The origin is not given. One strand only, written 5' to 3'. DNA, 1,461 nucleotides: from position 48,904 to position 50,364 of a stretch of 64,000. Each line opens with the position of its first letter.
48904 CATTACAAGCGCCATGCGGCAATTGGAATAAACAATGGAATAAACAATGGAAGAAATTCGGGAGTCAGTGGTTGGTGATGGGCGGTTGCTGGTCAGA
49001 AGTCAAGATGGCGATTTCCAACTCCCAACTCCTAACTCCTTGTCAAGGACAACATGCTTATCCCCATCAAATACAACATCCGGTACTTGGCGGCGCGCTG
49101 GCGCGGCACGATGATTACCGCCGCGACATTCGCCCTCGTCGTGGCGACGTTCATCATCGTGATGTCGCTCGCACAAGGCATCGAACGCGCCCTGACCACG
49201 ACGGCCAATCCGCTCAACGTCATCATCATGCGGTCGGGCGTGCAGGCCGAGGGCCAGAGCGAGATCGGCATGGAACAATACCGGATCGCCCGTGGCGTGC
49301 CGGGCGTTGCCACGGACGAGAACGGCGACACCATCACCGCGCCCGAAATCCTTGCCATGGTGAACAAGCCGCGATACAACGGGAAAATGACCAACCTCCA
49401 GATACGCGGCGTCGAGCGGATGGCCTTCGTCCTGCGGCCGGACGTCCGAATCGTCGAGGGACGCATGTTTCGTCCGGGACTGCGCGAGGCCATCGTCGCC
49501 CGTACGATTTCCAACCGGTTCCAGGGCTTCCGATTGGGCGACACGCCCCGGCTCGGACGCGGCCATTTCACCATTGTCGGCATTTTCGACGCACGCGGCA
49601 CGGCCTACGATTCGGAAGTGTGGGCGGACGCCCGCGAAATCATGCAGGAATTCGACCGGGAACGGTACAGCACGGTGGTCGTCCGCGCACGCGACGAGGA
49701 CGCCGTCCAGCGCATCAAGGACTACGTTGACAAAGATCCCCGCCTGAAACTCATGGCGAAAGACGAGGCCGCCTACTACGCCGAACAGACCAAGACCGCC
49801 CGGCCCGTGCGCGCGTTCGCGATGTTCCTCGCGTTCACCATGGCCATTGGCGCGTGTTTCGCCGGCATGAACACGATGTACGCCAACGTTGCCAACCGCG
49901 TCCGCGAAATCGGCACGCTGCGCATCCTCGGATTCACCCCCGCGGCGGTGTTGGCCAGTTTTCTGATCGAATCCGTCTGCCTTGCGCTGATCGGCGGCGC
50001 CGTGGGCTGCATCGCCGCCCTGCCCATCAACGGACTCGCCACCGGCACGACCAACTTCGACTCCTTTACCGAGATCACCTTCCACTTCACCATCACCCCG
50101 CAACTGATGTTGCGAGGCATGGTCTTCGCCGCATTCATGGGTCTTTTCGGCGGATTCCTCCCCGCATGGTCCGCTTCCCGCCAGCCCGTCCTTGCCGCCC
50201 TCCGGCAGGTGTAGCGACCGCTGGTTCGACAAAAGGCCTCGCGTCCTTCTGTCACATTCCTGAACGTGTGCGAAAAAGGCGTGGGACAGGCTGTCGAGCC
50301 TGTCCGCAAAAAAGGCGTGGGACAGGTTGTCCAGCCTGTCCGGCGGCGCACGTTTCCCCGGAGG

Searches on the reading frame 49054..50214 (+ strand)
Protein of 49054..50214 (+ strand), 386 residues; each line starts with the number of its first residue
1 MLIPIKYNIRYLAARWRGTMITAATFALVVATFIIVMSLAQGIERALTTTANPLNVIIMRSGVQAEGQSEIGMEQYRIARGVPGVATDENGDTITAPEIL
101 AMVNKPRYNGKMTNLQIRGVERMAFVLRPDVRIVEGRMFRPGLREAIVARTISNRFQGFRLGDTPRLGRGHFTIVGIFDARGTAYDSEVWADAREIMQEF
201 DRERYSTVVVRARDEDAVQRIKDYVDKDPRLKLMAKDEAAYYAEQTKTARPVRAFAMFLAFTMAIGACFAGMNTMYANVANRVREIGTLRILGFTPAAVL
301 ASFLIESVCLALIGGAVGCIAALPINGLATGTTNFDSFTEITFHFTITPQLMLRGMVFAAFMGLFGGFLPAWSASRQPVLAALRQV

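Call 54: search_protein_families(library=pfam, proteins=[window:49054-50214:+], max_evalue=0.00001)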
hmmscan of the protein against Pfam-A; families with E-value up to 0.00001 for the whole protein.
window:49054-50214:+ (386 aa): 2 families
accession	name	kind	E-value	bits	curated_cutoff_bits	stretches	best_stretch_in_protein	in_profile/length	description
PF12704.14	MacB_PCD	-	1.3e-16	62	27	1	19-226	1-205/207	MacB-like periplasmic core domain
PF02687.27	FtsX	-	1.3e-16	61.1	25.5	1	257-378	1-119/120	FtsX-like permease C-terminal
